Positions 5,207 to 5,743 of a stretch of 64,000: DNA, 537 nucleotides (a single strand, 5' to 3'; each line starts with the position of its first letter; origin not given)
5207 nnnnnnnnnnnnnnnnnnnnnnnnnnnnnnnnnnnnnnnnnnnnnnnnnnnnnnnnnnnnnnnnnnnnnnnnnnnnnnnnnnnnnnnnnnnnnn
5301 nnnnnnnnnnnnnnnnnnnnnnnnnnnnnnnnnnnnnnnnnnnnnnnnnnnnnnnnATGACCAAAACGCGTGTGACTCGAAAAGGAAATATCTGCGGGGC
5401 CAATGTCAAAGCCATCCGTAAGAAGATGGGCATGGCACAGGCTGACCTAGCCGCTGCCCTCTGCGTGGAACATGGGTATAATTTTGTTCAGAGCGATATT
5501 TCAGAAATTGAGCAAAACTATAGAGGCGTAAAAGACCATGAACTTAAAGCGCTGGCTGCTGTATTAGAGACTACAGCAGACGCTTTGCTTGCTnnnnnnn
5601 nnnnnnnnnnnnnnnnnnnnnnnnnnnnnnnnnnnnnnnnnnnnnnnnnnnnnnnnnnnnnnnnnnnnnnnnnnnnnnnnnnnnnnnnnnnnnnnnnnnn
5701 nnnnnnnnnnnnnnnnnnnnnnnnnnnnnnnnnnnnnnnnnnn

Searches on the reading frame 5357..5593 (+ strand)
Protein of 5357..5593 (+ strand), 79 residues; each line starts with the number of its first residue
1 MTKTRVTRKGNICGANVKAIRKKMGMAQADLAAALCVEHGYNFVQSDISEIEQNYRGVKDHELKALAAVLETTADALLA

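Call 5: search_protein_families(library=padloc, proteins=[window:5357-5593:+], max_evalue=1)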
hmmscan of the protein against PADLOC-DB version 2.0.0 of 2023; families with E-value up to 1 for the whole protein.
window:5357-5593:+ (79 aa): 7 families
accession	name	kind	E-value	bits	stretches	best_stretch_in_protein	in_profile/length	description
PDLC02926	HTH_VI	-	1e-05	23.7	1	15-77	4-60/92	-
PDLC03953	RmrA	-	6.2e-05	20.4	1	14-73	7-60/373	-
PDLC04142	capH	-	0.0005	19.1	1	10-78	4-66/103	capH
PDLC03665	Control_protein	-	0.0024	16.1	1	13-78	9-69/77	control protein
PDLC04775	PDC-M69A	-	0.004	15.6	1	13-78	8-67/113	-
PDLC03668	Control_protein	-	0.0067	14.9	1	17-67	13-57/79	control protein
PDLC04760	PDC-M64C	-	0.035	12.5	1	15-69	29-74/93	-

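Call 6: search_protein_families(library=pfam, proteins=[window:5357-5593:+], max_evalue=1)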
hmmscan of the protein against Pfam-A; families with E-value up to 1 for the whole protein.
window:5357-5593:+ (79 aa): 4 families
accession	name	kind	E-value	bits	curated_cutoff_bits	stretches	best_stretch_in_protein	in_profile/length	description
PF01381.28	HTH_3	-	9.6e-07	29.2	23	1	17-76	1-54/55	Helix-turn-helix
PF00157.23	Pou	-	0.00048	20.4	27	1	17-53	13-49/72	Pou domain - N-terminal to homeobox domain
PF13560.12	HTH_31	-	0.0016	19.2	27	1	14-76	3-60/64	Helix-turn-helix domain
PF12844.13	HTH_19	-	0.012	15.9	30.2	1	14-78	1-59/64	Helix-turn-helix domain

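Call 9: search_protein_families(library=phrogs, proteins=[window:5357-5593:+], max_evalue=0.01)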
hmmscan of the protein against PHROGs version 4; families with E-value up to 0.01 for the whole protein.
window:5357-5593:+ (79 aa): 8 families
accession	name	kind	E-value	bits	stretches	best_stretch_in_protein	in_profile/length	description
phrog_7241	-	transcription regulation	1.3e-05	26.2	1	16-78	65-121/122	transcriptional regulator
phrog_14076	-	transcription regulation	4.1e-05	25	1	14-70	15-68/86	transcriptional regulator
phrog_5823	-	transcription regulation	0.00025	21.3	1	13-79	7-68/404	transcriptional regulator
phrog_3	-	transcription regulation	0.00062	20.6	1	8-72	84-139/430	transcriptional repressor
phrog_2104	-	unknown function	0.0011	20.1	1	12-41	39-68/103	-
phrog_8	-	transcription regulation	0.0027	18.2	1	16-78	80-136/346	transcriptional regulator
phrog_2967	-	transcription regulation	0.0042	17.7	1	10-77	8-69/225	transcriptional regulator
phrog_2439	-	transcription regulation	0.0064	16.4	1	10-77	5-66/367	transcriptional regulator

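Call 10: search_protein_families(library=ncbifam, proteins=[window:5357-5593:+], max_evalue=0.01)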
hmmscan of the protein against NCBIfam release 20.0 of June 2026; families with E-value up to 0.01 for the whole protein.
window:5357-5593:+ (79 aa): 4 families
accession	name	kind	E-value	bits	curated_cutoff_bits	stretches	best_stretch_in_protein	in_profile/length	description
TIGR03070.1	couple_hipB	subfamily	8e-05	22.5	71.65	1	14-53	4-37/58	type II toxin-antitoxin system Y4mF family antitoxin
NF007257.0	PRK09706.1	subfamily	0.0058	16.4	101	1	11-76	4-63/135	transcriptional repressor DicA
TIGR03830.1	CxxCG_CxxCG_HTH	subfamily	0.0065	16.3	61.8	0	4-36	57-89/127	type II TA system antitoxin MqsA family protein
NF041265.1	NadS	equivalog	0.0067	16.7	60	1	15-37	33-55/94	NadS family protein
